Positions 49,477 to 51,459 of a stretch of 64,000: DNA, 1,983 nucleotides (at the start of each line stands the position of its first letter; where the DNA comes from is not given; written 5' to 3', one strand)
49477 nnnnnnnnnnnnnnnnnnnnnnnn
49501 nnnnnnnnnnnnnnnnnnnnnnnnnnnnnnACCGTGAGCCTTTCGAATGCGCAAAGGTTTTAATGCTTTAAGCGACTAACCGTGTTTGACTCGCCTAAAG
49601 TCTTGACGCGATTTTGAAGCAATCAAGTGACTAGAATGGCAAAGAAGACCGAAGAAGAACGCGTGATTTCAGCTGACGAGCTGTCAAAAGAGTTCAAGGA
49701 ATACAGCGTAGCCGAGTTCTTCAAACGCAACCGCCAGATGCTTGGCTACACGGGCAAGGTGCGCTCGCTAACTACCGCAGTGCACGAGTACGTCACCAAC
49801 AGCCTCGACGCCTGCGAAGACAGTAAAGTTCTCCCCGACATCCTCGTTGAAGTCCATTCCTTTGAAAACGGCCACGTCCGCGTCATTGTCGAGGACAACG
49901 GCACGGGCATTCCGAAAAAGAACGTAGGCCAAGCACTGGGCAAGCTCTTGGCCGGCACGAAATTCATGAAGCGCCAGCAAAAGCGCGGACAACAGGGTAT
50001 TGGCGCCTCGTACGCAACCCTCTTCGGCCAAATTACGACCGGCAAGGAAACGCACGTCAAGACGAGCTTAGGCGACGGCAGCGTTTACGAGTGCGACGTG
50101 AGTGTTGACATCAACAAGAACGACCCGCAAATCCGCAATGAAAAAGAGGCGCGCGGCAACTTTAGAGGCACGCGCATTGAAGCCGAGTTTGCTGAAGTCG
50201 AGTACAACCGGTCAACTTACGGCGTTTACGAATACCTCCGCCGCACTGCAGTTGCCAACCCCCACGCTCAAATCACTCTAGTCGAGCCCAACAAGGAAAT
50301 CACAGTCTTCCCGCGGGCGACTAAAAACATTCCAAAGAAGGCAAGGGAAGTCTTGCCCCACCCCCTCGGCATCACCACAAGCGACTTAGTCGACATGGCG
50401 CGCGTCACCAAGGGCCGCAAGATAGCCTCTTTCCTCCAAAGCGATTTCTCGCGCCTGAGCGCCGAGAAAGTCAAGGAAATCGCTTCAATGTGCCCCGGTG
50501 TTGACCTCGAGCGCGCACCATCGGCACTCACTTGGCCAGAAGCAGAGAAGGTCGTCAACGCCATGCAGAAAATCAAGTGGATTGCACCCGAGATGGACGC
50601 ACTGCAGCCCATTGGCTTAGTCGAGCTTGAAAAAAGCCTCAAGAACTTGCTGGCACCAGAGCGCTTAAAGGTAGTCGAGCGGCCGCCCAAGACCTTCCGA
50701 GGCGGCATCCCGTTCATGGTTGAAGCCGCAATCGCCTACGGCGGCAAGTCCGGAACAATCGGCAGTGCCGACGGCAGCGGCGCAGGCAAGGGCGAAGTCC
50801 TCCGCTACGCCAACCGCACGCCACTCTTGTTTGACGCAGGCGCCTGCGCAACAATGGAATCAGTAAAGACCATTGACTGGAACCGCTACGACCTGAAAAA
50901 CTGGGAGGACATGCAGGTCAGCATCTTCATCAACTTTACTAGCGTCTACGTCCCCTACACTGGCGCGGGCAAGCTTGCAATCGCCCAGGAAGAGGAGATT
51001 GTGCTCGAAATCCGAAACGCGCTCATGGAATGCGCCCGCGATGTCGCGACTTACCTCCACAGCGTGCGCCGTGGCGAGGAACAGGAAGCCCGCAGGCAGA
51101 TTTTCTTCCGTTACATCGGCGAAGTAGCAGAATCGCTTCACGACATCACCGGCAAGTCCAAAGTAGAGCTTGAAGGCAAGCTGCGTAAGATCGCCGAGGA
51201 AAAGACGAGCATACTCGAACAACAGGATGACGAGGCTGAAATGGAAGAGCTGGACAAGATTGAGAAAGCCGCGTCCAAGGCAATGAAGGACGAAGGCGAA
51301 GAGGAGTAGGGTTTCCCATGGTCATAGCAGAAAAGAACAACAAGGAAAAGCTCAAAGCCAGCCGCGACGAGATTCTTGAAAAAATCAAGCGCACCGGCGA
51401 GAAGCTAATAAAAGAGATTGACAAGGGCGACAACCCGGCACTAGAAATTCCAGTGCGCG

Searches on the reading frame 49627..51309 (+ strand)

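Call 36: search_protein_families(library=pfam, proteins=[window:49627-51309:+], max_evalue=0.001)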
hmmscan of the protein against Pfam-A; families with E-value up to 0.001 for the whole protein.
window:49627-51309:+ (560 aa): 3 families
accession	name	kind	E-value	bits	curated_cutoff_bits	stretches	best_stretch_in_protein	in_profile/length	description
PF09239.17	Topo-VIb_trans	-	3e-45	154.3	24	1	321-488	1-158/159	Topoisomerase VI B subunit, transducer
PF13589.12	HATPase_c_3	-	2.5e-10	41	25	1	47-142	2-92/137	Histidine kinase-, DNA gyrase B-, and HSP90-like ATPase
PF02518.31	HATPase_c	-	2.4e-09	38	26.4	1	45-155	3-104/111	Histidine kinase-, DNA gyrase B-, and HSP90-like ATPase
